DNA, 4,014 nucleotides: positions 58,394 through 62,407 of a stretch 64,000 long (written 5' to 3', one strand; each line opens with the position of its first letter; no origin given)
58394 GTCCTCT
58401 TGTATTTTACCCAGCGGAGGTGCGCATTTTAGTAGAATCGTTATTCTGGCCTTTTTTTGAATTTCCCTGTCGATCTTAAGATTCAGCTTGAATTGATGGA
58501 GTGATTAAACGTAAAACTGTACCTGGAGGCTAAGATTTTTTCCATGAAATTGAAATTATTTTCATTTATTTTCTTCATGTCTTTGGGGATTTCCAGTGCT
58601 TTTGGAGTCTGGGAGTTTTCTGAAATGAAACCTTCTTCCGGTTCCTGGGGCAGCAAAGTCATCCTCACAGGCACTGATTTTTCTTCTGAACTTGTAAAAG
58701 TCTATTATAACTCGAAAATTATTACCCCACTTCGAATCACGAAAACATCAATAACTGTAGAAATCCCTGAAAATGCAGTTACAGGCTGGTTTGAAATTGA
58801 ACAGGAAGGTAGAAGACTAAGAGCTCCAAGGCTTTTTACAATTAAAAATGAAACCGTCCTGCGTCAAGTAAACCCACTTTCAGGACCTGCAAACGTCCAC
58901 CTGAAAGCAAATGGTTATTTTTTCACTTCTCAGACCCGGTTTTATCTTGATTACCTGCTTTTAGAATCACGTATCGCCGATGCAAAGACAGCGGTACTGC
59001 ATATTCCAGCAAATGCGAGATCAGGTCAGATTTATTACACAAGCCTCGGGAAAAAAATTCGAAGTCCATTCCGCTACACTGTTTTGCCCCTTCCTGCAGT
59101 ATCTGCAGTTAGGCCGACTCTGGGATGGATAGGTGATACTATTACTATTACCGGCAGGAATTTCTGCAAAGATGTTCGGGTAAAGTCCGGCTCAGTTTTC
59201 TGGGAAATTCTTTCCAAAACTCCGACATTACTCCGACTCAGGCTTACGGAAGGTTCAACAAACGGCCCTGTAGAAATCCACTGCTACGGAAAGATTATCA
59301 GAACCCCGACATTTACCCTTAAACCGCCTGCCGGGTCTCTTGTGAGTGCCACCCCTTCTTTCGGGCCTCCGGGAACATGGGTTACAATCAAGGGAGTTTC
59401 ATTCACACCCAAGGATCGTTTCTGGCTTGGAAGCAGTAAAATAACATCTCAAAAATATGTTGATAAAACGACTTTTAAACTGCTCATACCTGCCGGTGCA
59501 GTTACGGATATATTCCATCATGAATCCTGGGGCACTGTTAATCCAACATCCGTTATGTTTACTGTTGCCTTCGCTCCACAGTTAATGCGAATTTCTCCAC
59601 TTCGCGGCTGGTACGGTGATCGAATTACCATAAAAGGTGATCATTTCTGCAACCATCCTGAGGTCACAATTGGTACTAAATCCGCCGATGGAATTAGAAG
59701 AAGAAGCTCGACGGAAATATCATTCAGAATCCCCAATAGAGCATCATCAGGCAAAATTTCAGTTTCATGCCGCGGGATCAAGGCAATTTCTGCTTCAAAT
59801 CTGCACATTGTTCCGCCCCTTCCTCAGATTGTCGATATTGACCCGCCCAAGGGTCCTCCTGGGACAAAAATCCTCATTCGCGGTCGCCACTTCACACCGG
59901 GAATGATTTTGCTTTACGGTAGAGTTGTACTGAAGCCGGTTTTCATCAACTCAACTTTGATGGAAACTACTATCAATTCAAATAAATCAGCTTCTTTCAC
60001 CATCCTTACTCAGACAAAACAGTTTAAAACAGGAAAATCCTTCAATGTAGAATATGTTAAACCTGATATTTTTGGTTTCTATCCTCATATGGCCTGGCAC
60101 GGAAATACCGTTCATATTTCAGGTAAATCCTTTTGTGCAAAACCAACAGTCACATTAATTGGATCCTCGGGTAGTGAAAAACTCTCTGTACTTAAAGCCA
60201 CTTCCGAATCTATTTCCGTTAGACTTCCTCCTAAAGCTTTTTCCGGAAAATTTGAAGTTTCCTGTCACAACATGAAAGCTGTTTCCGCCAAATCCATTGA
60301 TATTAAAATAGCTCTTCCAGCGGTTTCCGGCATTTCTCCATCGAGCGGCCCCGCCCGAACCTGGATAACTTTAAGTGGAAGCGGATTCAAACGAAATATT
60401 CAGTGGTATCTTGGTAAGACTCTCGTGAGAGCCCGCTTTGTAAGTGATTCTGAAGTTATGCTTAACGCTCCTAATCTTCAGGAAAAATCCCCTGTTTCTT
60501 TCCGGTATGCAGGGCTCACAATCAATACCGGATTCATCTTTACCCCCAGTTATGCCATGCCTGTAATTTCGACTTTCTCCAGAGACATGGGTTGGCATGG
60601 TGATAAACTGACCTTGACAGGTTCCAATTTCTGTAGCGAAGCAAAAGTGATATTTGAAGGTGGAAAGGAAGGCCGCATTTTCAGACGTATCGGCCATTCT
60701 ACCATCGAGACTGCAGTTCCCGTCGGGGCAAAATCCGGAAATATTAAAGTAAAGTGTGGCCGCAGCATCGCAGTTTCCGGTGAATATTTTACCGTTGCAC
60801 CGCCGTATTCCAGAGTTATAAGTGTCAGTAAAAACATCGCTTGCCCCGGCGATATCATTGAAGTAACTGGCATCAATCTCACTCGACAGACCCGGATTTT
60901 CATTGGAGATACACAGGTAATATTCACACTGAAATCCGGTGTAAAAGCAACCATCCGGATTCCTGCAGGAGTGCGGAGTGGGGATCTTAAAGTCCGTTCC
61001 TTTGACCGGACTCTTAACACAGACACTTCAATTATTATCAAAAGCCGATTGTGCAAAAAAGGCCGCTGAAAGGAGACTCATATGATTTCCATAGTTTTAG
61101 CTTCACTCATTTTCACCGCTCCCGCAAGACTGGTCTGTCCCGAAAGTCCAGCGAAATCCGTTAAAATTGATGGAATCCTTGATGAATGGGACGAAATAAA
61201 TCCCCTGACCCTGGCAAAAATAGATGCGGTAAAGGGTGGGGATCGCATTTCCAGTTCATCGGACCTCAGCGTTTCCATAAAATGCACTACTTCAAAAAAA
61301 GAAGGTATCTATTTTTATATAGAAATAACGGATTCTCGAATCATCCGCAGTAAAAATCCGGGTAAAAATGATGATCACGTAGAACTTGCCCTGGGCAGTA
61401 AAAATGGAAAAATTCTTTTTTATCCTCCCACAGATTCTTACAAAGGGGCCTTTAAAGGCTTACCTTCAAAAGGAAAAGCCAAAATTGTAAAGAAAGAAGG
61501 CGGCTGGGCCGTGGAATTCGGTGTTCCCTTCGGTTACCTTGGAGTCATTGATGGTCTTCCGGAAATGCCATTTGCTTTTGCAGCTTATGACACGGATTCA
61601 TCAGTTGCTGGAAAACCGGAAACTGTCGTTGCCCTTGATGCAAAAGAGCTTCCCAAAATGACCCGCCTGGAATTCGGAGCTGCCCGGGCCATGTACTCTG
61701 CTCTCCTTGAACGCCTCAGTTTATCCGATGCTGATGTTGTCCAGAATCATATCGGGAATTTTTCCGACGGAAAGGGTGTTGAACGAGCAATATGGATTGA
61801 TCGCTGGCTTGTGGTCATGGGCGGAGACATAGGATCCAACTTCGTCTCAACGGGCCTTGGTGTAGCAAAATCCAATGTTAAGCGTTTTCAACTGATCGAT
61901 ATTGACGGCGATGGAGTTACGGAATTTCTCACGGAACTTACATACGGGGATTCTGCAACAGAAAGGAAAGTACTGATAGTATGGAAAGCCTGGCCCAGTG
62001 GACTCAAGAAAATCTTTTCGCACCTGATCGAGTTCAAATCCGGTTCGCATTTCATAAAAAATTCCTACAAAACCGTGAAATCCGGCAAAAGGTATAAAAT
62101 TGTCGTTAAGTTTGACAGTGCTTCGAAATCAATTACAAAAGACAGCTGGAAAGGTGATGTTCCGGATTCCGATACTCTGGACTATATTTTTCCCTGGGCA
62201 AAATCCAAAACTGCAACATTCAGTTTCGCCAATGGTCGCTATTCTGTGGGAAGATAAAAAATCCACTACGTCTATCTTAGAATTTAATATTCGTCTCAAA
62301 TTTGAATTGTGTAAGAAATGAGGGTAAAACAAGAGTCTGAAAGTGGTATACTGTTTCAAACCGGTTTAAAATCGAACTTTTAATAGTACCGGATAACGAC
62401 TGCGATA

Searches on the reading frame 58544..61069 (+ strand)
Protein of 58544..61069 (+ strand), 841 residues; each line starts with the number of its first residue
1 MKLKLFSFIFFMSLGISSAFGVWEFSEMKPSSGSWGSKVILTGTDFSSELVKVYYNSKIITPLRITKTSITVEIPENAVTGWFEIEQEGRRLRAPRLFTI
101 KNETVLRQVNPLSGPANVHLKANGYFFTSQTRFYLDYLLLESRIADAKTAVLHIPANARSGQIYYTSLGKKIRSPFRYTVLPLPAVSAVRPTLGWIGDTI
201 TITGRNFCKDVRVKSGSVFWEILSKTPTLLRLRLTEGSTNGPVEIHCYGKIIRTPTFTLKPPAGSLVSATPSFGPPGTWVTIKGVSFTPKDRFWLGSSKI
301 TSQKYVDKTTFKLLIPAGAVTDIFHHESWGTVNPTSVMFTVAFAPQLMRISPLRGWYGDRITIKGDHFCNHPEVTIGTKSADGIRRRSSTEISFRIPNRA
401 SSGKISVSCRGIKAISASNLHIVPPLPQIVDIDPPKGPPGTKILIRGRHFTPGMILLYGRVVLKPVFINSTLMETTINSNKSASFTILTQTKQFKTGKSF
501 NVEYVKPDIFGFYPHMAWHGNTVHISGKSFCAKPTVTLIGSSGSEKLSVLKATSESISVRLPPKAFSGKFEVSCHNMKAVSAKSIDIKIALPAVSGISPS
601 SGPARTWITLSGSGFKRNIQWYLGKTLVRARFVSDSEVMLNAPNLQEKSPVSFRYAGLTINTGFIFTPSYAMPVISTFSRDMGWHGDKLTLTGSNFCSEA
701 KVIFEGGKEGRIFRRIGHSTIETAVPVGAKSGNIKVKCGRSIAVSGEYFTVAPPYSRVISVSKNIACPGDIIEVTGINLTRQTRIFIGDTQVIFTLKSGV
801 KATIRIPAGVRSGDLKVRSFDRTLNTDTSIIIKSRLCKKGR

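Call 51: search_protein_families(library=pfam, proteins=[window:58544-61069:+], max_evalue=0.001)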
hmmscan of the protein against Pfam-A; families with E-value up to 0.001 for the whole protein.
window:58544-61069:+ (841 aa): 2 families
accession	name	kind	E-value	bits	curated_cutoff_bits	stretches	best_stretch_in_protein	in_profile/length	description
PF01833.30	TIG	-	1.8e-53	178.9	20.9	5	345-419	1-79/84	IPT/TIG domain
PF20144.5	TIG_SUH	-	1.7e-15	57.4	24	0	592-647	2-57/94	TIG domain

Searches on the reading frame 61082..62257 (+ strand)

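Call 51: search_protein_families(library=pfam, proteins=[window:61082-62257:+], max_evalue=0.001)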
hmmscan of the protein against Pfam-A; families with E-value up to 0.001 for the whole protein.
window:61082-62257:+ (391 aa): 1 family
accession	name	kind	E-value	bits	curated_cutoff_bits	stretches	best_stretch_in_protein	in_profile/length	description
PF06452.16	CBM9_1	-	0.00052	20.4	23.4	0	29-118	1-86/185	Carbohydrate family 9 binding domain-like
